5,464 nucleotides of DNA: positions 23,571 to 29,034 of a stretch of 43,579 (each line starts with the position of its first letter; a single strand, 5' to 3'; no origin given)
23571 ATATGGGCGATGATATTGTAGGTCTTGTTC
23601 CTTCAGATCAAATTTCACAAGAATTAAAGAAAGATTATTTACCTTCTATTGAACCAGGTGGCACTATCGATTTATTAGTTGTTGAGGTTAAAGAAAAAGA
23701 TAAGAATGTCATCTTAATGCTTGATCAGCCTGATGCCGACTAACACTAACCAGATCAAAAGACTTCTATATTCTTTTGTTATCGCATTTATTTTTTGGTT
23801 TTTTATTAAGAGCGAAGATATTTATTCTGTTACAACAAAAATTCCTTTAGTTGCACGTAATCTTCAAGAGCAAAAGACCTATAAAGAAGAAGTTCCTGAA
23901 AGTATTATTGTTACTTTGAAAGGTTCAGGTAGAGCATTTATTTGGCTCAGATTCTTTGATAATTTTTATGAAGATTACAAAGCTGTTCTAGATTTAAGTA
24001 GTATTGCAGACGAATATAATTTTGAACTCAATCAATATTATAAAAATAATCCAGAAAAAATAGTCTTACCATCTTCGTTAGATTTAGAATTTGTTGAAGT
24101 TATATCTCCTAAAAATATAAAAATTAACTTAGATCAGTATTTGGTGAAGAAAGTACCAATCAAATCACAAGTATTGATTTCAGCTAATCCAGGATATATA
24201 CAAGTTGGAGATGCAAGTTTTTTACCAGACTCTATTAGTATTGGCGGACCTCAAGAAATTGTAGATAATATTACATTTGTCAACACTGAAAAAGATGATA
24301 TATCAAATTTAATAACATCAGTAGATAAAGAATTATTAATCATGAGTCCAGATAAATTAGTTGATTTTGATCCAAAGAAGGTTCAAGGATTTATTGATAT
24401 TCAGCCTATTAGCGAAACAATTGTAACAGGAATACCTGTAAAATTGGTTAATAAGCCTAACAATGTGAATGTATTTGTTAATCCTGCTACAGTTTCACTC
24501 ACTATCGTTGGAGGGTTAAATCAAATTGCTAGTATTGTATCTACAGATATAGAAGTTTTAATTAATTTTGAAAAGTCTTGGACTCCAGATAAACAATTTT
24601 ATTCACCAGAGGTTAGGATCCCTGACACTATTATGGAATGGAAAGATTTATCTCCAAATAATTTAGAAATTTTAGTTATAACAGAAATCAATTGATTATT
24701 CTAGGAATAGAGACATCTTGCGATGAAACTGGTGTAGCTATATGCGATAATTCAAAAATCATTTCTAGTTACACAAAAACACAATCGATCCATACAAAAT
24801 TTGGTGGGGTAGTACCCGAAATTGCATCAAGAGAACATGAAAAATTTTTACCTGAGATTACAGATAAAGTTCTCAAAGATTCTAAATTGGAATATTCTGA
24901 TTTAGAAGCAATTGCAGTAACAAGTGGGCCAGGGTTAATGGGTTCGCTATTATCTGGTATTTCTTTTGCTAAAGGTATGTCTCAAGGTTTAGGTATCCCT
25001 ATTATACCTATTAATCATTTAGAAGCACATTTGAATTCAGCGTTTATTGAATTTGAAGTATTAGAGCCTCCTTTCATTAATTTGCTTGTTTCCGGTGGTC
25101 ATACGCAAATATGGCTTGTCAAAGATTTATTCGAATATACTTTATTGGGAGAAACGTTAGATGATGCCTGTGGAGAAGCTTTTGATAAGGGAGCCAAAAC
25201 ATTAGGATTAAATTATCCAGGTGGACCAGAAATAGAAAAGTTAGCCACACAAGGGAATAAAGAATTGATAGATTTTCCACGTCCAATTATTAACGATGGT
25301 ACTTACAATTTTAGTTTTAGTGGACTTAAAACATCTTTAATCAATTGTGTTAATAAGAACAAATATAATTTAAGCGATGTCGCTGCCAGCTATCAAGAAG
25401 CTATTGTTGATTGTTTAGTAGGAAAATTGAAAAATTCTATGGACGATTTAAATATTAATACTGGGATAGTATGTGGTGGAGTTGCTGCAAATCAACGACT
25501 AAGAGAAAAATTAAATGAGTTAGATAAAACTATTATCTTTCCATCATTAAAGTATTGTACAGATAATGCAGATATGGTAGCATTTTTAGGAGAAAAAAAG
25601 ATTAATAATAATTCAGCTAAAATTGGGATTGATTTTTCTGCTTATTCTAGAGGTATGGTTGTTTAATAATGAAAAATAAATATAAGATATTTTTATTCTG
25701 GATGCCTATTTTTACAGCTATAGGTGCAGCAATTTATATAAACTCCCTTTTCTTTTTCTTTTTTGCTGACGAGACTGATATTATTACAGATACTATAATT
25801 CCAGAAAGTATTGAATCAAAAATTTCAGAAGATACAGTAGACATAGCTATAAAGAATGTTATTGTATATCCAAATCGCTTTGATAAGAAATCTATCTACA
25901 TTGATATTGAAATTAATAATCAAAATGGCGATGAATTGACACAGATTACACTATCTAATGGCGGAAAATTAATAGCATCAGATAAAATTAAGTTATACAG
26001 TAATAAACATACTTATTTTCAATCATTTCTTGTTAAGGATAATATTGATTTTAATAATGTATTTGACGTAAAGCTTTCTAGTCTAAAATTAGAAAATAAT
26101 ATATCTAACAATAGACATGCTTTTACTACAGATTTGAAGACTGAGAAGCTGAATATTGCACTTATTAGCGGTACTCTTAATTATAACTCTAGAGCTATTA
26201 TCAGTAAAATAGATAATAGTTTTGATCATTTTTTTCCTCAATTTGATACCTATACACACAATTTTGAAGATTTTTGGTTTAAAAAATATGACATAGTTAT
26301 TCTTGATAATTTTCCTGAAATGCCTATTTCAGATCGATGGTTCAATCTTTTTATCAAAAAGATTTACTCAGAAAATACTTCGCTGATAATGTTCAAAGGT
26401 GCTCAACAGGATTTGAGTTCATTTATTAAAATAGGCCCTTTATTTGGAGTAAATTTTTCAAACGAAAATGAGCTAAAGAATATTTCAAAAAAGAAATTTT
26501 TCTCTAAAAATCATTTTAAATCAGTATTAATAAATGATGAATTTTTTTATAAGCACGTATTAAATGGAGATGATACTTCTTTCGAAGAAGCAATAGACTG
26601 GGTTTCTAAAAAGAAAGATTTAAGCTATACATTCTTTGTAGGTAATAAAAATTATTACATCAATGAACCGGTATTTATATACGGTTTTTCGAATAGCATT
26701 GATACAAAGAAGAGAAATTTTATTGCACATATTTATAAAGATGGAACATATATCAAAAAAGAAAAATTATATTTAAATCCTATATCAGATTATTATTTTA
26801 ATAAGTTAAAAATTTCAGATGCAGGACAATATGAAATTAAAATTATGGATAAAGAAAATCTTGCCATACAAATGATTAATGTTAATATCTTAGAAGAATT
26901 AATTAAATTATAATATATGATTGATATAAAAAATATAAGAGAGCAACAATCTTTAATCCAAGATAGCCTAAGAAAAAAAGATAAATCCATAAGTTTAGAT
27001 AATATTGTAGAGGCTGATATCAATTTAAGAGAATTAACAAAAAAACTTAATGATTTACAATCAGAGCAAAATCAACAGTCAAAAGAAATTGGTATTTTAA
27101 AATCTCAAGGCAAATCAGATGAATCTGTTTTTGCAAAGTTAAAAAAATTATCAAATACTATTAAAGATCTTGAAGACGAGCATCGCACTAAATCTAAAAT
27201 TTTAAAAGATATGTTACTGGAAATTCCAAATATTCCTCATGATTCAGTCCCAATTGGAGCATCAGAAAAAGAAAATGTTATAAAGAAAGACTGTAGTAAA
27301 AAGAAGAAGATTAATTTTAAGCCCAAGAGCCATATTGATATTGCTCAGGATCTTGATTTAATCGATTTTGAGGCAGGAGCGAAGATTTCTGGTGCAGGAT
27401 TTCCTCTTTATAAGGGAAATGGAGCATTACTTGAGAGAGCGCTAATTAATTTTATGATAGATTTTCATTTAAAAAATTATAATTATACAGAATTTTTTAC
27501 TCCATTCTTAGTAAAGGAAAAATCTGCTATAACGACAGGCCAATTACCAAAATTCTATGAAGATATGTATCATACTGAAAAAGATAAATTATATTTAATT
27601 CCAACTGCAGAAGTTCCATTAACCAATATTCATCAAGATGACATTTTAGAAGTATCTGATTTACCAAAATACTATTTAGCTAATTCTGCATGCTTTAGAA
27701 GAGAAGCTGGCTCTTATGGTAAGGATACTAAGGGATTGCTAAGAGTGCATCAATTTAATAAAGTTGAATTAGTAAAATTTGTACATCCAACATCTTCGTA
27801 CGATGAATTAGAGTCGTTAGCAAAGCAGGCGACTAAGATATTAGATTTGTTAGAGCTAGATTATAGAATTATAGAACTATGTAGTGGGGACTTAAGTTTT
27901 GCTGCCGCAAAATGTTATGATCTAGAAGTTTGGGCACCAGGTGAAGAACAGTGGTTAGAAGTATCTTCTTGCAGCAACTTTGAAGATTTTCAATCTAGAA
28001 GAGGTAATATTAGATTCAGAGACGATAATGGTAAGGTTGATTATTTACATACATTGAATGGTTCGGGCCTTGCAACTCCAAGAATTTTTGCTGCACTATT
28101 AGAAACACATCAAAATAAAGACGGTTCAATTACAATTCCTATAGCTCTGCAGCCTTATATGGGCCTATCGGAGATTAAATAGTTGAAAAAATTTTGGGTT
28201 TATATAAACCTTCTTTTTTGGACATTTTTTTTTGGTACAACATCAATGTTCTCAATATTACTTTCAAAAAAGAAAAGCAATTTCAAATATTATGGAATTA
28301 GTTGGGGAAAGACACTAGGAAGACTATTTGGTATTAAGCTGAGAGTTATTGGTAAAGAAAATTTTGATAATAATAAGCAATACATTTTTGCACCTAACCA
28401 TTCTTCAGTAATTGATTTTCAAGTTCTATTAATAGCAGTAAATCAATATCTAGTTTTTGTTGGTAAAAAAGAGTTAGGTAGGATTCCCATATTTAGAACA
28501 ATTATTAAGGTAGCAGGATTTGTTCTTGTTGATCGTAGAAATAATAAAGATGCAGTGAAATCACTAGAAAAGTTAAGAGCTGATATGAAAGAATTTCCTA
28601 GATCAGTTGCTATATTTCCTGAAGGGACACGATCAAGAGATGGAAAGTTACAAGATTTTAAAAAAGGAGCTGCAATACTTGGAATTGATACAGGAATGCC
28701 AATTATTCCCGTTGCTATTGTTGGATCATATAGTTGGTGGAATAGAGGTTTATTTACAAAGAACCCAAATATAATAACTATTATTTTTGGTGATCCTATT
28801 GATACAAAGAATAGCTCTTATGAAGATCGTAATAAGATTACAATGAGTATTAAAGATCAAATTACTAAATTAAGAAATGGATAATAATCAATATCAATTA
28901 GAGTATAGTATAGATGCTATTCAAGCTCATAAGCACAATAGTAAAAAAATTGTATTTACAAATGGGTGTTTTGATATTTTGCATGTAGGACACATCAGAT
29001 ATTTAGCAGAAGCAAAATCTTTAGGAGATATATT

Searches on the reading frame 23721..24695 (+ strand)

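Call 80: search_protein_families(library=pfam, proteins=[window:23721-24695:+], max_evalue=0.00001)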
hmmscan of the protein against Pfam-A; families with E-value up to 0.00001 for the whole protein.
window:23721-24695:+ (324 aa): 1 family
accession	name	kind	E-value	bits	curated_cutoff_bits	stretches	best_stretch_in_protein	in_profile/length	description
PF07949.17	YbbR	-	1.5e-09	38.5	22.3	1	145-222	1-78/81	YbbR-like protein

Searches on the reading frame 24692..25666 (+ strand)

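Call 81: search_protein_families(library=pfam, proteins=[window:24692-25666:+], max_evalue=0.00001)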
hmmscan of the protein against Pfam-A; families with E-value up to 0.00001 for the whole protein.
window:24692-25666:+ (324 aa): 1 family
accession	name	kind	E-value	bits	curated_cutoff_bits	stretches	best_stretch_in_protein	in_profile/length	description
PF00814.31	TsaD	-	4.9e-89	299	24.8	1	22-298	1-264/264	tRNA N6-adenosine threonylcarbamoyltransferase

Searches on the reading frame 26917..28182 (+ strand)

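Call 81: search_protein_families(library=pfam, proteins=[window:26917-28182:+], max_evalue=0.00001)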
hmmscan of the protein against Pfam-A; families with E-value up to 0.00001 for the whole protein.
window:26917-28182:+ (421 aa): 2 families
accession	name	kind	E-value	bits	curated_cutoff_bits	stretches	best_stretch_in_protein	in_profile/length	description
PF00587.30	tRNA-synt_2b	-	2.2e-36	126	29.3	1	221-398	7-179/179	tRNA synthetase class II core domain (G, H, P, S and T)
PF02403.27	Seryl_tRNA_N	-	2.5e-20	73.2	28.2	1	1-107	1-108/108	Seryl-tRNA synthetase N-terminal domain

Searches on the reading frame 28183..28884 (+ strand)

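Call 81: search_protein_families(library=pfam, proteins=[window:28183-28884:+], max_evalue=0.00001)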
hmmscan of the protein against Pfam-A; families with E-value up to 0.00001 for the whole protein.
window:28183-28884:+ (233 aa): 1 family
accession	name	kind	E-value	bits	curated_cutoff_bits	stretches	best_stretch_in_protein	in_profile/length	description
PF01553.26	Acyltransferase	-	6.2e-32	110.6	23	1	53-179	2-131/132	Acyltransferase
